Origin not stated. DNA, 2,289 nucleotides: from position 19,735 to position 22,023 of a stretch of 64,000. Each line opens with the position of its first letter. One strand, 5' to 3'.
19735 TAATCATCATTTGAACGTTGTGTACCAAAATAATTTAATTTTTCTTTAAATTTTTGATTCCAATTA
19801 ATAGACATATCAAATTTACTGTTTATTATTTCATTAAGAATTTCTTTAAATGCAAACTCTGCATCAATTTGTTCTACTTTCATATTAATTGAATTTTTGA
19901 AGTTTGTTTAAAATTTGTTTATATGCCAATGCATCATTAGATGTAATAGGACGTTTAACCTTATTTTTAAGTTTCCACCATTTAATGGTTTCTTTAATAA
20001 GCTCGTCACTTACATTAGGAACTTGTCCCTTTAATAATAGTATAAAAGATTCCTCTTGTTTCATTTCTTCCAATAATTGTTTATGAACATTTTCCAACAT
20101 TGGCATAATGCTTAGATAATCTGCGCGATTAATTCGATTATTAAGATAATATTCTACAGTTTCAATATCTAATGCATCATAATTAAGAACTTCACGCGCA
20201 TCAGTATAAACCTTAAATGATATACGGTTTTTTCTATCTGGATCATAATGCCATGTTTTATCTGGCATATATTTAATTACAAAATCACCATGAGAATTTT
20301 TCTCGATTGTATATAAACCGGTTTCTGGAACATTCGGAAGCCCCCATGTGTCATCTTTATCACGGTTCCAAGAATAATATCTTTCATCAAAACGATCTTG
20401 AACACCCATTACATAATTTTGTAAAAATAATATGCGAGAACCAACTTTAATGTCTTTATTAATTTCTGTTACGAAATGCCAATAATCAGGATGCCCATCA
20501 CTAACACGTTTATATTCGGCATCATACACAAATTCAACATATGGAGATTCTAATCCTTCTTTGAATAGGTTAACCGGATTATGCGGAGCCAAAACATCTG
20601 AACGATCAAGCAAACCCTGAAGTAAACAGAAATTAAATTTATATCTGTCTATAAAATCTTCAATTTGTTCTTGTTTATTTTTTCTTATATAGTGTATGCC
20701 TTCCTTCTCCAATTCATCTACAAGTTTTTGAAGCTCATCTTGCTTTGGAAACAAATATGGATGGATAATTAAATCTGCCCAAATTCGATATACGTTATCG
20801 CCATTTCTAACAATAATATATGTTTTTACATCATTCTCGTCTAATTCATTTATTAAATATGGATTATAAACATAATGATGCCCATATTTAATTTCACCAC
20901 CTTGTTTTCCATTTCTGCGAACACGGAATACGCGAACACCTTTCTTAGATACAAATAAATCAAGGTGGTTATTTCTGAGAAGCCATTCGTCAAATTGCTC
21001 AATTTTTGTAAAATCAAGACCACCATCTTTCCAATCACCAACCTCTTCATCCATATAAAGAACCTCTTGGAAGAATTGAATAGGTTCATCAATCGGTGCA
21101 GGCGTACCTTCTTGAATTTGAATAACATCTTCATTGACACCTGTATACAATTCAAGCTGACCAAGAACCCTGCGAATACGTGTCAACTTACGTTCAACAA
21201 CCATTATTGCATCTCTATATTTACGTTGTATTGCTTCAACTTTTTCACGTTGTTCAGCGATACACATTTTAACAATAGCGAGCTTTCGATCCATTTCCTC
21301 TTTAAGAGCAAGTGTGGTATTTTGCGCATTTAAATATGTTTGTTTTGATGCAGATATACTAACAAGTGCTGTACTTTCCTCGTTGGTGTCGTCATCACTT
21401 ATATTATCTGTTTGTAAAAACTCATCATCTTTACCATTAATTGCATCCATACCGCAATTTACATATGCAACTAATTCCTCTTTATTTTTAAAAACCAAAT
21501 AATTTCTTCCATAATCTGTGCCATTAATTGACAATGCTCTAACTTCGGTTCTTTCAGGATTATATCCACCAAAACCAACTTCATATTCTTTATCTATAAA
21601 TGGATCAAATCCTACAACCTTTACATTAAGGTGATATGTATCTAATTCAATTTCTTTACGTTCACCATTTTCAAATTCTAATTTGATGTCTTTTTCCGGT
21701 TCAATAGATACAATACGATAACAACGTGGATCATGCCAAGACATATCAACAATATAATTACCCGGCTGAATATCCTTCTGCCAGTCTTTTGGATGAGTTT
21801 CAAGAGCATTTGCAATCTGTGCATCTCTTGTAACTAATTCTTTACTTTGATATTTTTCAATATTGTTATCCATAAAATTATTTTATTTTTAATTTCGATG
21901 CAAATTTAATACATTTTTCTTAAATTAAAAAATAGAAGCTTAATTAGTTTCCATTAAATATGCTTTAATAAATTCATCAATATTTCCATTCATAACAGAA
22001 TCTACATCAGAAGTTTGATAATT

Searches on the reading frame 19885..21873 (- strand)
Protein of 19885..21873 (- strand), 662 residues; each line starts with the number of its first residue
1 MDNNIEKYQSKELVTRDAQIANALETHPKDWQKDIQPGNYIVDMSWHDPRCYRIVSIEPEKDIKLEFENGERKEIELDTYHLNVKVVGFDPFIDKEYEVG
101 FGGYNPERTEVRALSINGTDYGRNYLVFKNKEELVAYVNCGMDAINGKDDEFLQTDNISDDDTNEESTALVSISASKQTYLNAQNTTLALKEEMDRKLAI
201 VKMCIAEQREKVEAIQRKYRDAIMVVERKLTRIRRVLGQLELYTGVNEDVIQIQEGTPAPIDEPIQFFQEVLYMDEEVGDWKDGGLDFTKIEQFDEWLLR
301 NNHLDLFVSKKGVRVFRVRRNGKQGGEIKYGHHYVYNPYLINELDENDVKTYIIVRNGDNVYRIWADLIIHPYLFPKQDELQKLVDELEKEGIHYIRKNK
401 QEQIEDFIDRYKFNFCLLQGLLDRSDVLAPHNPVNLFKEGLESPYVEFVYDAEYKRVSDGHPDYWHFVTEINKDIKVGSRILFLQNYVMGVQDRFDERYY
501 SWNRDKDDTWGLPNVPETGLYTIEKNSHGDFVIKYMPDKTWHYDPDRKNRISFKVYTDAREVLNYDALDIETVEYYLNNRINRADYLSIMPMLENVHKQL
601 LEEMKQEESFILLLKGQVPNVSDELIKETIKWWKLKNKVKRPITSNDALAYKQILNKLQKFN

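Call 12: search_protein_families(library=phrogs, proteins=[window:19885-21873:-], max_evalue=0.001)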
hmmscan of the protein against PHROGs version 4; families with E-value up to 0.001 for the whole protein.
window:19885-21873:- (662 aa): 0 families

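Call 46: search_protein_families(library=pfam, proteins=[window:19885-21873:-], max_evalue=0.01)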
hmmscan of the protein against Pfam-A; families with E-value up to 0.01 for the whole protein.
window:19885-21873:- (662 aa): 0 families

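Call 57: find_homologous_proteins(query=window:19885-21873:-)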
Query window:19885-21873:- (662 aa): 104 proteins with E <= 0.001 among 7274 candidates.
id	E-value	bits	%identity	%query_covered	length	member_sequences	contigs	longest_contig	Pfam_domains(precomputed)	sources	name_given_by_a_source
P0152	0.0e+0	1472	96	100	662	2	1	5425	-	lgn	-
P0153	0.0e+0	1402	91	100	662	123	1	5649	-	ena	-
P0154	0.0e+0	1398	91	100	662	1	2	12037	-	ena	-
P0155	0.0e+0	1331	87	100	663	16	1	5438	-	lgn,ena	-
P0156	0.0e+0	1326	86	100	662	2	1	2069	-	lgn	-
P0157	0.0e+0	1072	70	100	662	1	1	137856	-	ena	-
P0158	0.0e+0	1060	69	100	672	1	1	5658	-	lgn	-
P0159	0.0e+0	1050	68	100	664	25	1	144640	-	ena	-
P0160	0.0e+0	1025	69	100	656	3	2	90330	-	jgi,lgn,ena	-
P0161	5.3e-234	796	56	98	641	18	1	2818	-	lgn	-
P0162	9.0e-233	792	57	97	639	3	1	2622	-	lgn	-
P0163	5.4e-216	737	53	98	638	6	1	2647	-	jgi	jgi:hypothetical protein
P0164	6.6e-146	505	46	79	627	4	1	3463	-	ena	-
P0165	1.1e-144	501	48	76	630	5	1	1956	-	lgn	-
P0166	9.3e-144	498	48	75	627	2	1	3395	-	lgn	-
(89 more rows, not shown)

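Call 77: predict_structure(alignment_id=A2)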
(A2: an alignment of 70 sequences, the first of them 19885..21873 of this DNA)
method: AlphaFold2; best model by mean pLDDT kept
length: 662 residues; sequences in the alignment: 70
mean_pLDDT: 82.2   pTM: 0.64
mean pLDDT of the five models: 82.2, 81.0, 80.2, 78.9, 77.7
residues with pLDDT >= 90: 175; 70-90: 385; 50-70: 78; < 50: 24
segments of 3 or more residues with pLDDT < 50: 1-10, 161-173
pLDDT, mean of each block of 10 residues (from residue 1): 39 78 83 88 86 91 87 86 89 83 60 69 82 93 87 67 42 61 82 89 90 88 84 84 83 93 93 88 83 91 89 92 71 62 80 94 89 89 88 83 87 91 87 82 85 66 87 92 78 65 56 82 91 86 79 88 90 85 80 87 88 88 89 87 82 90 82
secondary structure, 60 per line:
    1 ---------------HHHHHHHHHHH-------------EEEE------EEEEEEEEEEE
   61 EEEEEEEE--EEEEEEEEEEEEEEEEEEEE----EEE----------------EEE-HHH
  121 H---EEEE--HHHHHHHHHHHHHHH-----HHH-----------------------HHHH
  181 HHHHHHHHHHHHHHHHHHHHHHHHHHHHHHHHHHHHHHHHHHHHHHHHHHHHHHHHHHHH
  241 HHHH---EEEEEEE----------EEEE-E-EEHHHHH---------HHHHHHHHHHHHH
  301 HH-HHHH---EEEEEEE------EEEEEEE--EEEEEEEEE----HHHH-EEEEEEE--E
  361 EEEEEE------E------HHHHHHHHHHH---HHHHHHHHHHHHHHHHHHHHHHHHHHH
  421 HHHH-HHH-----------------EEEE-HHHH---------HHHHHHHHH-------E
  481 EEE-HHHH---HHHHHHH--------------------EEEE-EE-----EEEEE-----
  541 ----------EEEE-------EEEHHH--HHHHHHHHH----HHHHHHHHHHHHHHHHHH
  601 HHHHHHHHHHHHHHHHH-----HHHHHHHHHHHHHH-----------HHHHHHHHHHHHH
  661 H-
elements in order: H16-26 E40-43 E50-68 E71-90 E95-97 E114-116 H118-121 E125-128 H131-145 H177-244 E248-254 E265-268 H274-278 H288-302 H304-307 E311-317 E324-330 E333-341 H346-349 E351-357 E360-366 H380-390 H394-424 E446-449 H451-454 H464-472 E480-483 H485-488 H492-498 E519-522 E531-535 E551-554 E562-564 H570-578 H583-617 H623-636 H648-661

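Call 81: fold_search(model_id=the predicted structure, library=pdb)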
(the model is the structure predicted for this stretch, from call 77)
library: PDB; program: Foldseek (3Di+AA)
matches with E <= 10: 187; with E <= 0.001: 0
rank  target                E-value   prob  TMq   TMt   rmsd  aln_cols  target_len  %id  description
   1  3upu_A                2.3e-01  0.35  0.08  0.12  18.2       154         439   12  Crystal structure of the T4 Phage SF1B Helicase Dda (released 2012-06-20)
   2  4drr                  3.0e-01  0.14  0.06  0.15  14.8       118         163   12  Cell attachment protein VP8* of a human rotavirus specifically interacts with A-type histo-blood group antigen (released 2012-04-11)
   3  7jhz_C                3.5e-01  0.13  0.06  0.17  17.2       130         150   12  Crystal structure of the carbohydrate-binding domain VP8* of human P[8] rotavirus strain BM13851 in complex with LNDFH (released 2021-07-28)
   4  8bp8_A                3.7e-01  0.14  0.06  0.06  15.9       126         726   11  SPA of Trypsin untreated Rotavirus TLP spike (released 2023-04-05)
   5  9jak_A                3.9e-01  0.15  0.06  0.16  16.5       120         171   12  P[28] rotavirus VP8* protein with LNFP-I (released 2025-07-09)
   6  5cb7_A                4.1e-01  0.08  0.05  0.13  16.7       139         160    8  Crystallographic structure of human rotavirus K8 VP8* in complex with A-type HBGA (released 2016-06-08)
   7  8iff_B                4.1e-01  0.04  0.06  0.05  22.9       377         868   12  Cryo-EM structure of Arabidopsis phytochrome A. (released 2023-08-02)
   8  5vx5_A                5.1e-01  0.08  0.05  0.11  16.5       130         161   11  VP8* of a G2P[4] Human Rotavirus in complex with LNFP1 (released 2018-07-18)
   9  7jhz_A                5.3e-01  0.11  0.06  0.17  17.0       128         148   11  Crystal structure of the carbohydrate-binding domain VP8* of human P[8] rotavirus strain BM13851 in complex with LNDFH (released 2021-07-28)
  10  7c8p_A                5.3e-01  0.10  0.05  0.15  16.8       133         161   11  Structural and functional characterization of human group A rotavirus P[25] VP8* (released 2021-04-14)
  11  6ut9                  5.3e-01  0.08  0.05  0.13  16.0       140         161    8  Crystal structure of the carbohydrate-binding domain VP8* of human P[4] rotavirus strain BM5265 (released 2020-11-04)
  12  8s9i_A                5.6e-01  0.21  0.08  0.11  17.8       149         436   13  Crystal structure of the gp32 C-terminal peptide/Dda/dT8 (released 2023-06-28)
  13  6niw_D                5.6e-01  0.13  0.06  0.18  17.4       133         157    8  Crystal structure of P[6] rotavirus (released 2020-01-08)
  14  5vmm_F                5.6e-01  0.03  0.05  0.09  25.2       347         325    9  Staphylococcus aureus IsdB bound to human hemoglobin (released 2017-11-15)
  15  7jhz_B                5.9e-01  0.11  0.06  0.18  17.2       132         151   12  Crystal structure of the carbohydrate-binding domain VP8* of human P[8] rotavirus strain BM13851 in complex with LNDFH (released 2021-07-28)
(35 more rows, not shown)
